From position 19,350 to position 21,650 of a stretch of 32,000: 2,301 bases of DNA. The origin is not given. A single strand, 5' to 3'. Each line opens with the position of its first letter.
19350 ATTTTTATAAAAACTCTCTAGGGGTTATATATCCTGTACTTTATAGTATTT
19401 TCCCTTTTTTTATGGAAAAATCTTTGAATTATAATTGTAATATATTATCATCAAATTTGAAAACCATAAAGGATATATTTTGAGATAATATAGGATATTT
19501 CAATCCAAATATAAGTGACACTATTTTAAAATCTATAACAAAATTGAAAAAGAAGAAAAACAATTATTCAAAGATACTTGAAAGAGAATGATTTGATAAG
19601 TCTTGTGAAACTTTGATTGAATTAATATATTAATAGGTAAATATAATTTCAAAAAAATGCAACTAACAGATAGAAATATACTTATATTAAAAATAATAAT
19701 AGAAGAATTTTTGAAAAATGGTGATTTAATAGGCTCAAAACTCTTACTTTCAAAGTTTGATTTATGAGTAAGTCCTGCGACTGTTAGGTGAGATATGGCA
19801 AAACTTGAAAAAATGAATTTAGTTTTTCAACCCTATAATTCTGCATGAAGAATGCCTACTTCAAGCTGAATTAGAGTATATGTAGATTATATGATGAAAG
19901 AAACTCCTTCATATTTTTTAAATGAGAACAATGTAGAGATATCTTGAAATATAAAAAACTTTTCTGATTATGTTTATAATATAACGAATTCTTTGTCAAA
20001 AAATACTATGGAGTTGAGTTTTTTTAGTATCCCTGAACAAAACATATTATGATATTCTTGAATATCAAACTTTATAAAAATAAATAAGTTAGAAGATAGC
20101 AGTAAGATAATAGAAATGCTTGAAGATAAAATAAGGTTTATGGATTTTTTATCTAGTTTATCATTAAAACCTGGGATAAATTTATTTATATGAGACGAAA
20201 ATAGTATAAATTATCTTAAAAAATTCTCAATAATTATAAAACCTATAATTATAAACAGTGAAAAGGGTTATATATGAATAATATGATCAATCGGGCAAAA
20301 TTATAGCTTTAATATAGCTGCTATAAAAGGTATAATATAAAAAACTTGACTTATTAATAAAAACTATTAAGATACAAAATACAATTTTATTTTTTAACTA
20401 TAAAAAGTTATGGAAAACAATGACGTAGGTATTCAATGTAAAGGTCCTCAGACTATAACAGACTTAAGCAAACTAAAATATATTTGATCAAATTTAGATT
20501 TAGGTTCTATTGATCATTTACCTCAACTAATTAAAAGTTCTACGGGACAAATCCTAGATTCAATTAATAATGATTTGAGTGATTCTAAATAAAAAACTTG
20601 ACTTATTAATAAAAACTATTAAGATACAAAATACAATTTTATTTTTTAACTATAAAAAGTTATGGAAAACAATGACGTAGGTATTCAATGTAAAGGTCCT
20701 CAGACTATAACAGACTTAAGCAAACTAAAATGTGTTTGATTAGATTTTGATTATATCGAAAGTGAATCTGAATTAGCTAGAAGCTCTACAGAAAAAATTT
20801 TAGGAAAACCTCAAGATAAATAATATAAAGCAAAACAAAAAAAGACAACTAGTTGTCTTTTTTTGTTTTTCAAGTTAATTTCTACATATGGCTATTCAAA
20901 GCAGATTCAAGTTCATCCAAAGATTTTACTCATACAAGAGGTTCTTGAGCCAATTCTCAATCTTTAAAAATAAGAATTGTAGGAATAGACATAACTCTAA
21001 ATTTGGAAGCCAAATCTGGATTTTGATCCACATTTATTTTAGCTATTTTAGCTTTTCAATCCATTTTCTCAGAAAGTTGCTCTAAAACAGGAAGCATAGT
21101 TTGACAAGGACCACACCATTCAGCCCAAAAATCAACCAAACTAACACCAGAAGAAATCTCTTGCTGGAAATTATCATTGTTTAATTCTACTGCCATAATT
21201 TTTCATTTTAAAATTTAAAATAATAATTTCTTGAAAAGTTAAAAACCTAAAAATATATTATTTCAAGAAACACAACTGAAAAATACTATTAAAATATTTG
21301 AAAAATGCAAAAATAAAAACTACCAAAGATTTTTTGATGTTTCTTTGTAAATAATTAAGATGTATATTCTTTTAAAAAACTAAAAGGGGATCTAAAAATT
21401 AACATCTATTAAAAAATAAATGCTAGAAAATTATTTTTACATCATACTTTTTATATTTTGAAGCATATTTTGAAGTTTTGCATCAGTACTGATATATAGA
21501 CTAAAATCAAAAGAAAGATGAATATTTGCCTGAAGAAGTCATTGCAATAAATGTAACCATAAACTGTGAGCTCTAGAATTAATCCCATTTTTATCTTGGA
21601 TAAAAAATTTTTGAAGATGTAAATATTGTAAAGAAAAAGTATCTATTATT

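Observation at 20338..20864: Twin minigenes: a 252-bp tandem duplication with 142 bp of perfect identity, then abrupt divergence (constant N-terminus, variable C-terminus)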

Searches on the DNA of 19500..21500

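Call 7: search_rna_families(source=window, start=19500, end=21500, threshold=evalue, max_evalue=1)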
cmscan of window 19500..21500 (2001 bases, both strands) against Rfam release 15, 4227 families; matches with E-value up to 1: 3.
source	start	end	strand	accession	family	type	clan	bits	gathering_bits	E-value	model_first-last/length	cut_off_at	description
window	20778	20868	+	RF04342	Plastid-psbA-1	Cis-reg;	CL00153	28.2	54.3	0.54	1-114/114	no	Plastid-psbA-1 3UTR RNA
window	20833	20868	-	RF04134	MIR7504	Gene; miRNA;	-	25.9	83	0.097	1-124/124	no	MIR7504 microRNA precursor family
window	20833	20868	+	RF04134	MIR7504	Gene; miRNA;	-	25.9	83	0.097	1-124/124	no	MIR7504 microRNA precursor family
